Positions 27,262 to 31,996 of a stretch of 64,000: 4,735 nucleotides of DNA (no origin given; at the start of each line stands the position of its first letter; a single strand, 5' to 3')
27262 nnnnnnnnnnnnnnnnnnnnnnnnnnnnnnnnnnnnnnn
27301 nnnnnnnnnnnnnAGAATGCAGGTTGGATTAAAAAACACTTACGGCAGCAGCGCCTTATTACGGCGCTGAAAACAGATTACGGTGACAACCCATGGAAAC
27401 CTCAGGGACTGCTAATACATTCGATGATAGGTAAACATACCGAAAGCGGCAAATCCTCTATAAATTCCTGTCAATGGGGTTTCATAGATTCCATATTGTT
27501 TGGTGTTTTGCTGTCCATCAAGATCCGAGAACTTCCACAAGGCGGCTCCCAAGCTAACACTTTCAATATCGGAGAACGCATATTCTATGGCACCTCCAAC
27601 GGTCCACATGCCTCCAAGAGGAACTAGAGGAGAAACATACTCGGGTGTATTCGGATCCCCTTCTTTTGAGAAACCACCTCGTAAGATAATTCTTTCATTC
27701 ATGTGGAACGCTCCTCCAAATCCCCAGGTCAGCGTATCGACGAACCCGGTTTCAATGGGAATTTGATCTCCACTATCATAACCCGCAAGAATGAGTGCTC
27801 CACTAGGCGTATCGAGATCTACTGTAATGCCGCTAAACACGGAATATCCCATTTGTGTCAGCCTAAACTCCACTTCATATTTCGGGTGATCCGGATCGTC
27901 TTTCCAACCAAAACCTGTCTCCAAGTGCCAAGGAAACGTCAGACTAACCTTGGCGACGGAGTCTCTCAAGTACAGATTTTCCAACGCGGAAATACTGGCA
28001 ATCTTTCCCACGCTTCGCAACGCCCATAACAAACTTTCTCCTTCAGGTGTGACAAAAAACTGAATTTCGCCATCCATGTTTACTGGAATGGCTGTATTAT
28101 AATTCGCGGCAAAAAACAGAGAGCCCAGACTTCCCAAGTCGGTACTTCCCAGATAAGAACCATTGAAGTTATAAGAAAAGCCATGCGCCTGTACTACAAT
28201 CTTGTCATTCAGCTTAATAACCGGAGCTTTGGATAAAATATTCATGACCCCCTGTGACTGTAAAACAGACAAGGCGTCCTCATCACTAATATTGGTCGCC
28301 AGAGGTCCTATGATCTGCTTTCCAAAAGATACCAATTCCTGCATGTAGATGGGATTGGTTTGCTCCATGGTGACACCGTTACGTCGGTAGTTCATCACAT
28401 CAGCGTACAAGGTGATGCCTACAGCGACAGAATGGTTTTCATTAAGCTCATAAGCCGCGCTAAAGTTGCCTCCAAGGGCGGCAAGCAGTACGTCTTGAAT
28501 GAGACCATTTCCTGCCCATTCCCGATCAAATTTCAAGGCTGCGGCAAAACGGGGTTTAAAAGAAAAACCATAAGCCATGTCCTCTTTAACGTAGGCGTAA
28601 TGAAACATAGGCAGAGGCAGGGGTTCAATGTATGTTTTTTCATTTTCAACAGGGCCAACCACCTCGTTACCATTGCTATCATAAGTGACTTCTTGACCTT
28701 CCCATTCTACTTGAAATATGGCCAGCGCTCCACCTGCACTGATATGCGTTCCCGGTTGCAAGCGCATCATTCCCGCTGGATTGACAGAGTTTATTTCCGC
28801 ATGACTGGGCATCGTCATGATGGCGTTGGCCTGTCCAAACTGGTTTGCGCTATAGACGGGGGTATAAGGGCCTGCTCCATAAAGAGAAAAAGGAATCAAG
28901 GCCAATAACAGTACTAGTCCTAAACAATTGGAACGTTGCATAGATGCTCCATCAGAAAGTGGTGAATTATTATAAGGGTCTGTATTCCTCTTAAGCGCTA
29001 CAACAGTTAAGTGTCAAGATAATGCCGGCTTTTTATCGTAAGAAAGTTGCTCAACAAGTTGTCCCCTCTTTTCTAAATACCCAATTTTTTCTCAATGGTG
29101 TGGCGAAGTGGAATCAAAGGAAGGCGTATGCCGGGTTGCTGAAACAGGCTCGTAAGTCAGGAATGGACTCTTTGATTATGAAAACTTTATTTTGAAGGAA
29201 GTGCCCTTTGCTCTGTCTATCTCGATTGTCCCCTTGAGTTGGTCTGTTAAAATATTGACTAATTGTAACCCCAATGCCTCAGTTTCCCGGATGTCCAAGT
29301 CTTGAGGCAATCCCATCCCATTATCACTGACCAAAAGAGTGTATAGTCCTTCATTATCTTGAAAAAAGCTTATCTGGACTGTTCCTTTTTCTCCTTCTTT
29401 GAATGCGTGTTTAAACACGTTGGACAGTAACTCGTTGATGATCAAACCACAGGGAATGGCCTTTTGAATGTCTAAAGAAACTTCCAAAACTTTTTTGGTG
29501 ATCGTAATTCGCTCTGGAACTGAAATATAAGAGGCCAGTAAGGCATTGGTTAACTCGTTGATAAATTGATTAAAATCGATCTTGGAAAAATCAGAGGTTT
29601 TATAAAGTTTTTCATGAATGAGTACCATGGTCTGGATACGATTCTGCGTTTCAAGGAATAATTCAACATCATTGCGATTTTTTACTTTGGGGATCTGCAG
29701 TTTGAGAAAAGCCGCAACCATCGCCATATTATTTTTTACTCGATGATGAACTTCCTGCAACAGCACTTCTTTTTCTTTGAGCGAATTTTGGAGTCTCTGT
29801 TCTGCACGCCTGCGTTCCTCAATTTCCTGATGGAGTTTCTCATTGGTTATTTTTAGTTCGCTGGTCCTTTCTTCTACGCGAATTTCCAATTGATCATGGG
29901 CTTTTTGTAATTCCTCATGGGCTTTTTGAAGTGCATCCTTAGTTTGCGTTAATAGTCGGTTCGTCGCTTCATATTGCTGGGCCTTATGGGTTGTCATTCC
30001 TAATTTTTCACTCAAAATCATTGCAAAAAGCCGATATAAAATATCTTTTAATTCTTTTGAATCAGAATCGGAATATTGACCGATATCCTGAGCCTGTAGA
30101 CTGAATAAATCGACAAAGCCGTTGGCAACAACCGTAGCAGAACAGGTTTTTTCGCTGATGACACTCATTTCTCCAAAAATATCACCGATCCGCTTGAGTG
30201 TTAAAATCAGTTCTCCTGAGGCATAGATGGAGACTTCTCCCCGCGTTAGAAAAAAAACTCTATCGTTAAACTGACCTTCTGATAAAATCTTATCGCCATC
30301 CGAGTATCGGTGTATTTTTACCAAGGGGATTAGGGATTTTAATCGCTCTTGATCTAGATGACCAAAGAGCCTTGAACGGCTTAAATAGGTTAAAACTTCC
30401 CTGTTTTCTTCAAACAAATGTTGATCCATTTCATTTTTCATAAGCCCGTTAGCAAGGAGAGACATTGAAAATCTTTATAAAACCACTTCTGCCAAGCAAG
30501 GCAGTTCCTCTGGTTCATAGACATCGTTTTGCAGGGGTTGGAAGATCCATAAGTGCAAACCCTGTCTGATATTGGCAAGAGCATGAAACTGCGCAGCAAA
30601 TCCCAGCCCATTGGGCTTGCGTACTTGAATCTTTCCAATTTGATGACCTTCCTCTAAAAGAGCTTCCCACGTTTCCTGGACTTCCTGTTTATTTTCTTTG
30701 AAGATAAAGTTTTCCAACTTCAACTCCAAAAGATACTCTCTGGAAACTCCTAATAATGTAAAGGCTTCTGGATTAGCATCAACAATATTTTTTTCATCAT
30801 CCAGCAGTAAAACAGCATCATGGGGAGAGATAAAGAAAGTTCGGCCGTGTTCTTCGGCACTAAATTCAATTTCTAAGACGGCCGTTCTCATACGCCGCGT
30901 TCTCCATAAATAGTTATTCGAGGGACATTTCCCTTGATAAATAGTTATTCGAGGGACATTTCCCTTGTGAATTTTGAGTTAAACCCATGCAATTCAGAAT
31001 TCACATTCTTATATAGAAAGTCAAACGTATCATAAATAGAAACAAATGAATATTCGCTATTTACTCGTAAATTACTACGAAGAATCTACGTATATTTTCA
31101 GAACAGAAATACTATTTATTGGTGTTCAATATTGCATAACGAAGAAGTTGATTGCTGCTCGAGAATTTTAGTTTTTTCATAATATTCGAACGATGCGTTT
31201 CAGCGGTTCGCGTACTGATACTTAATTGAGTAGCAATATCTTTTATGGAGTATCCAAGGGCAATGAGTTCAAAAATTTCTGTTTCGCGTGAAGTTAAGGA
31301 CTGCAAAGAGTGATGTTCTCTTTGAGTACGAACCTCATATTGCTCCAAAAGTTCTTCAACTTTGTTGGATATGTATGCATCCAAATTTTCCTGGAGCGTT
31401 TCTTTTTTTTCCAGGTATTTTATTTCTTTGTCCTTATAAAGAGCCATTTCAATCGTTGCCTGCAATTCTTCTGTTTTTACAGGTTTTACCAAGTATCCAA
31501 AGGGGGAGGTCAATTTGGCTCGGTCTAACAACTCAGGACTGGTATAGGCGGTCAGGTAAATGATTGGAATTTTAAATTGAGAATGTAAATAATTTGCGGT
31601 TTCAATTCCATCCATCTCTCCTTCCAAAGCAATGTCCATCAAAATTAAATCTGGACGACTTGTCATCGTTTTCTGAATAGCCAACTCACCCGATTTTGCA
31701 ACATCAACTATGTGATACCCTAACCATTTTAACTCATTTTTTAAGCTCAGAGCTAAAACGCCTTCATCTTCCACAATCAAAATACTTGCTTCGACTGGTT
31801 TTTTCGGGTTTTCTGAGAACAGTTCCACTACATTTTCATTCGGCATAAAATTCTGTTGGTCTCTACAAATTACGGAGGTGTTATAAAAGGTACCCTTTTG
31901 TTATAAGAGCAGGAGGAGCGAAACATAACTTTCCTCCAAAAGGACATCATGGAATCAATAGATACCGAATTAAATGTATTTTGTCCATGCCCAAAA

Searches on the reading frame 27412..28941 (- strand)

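Call 8: search_protein_families(library=pfam, proteins=[window:27412-28941:-], max_evalue=0.01)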
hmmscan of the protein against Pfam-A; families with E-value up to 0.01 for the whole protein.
window:27412-28941:- (509 aa): 1 family
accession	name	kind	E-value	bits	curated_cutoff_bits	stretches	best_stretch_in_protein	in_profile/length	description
PF03349.22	Toluene_X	-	1.4e-20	73.7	29.7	1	24-478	12-391/421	Outer membrane protein transport protein (OMPP1/FadL/TodX)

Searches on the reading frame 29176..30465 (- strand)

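Call 8: search_protein_families(library=pfam, proteins=[window:29176-30465:-], max_evalue=0.01)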
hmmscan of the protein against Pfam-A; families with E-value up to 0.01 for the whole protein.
window:29176-30465:- (429 aa): 5 families
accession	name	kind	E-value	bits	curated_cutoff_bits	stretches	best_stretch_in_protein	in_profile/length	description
PF07568.18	HisKA_2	-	2.1e-24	85.9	22.3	1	238-313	1-76/76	Histidine kinase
PF00027.35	cNMP_binding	-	2.1e-12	47.3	27.5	1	52-131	2-85/89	Cyclic nucleotide-binding domain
PF02518.31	HATPase_c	-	5e-10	40.3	26.4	1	340-428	7-107/111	Histidine kinase-, DNA gyrase B-, and HSP90-like ATPase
PF13581.12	HATPase_c_2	-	5e-07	30.2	27.4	1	334-410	27-112/127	Histidine kinase-like ATPase domain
PF07536.20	HWE_HK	-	0.00034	21.7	22.8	1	238-303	1-63/83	HWE histidine kinase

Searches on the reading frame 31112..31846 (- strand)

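Call 9: search_protein_families(library=pfam, proteins=[window:31112-31846:-], max_evalue=0.01)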
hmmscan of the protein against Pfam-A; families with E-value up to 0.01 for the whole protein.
window:31112-31846:- (244 aa): 5 families
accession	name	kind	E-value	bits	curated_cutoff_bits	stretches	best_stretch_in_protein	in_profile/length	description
PF00072.30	Response_reg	-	7.4e-21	74.8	30.2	1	22-132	1-110/111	Response regulator receiver domain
PF00196.25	GerE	-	1.9e-17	63.1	23.5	1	182-238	1-57/57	Bacterial regulatory proteins, luxR family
PF08281.18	Sigma70_r4_2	-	1.4e-07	31.5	25.7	1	179-226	6-54/54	Sigma-70, region 4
PF19610.4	DUF6115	-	0.00077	20.3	27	1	124-210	35-122/134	Family of unknown function (DUF6115)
PF04545.22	Sigma70_r4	-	0.005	16.8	24.1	0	181-227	2-49/50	Sigma-70, region 4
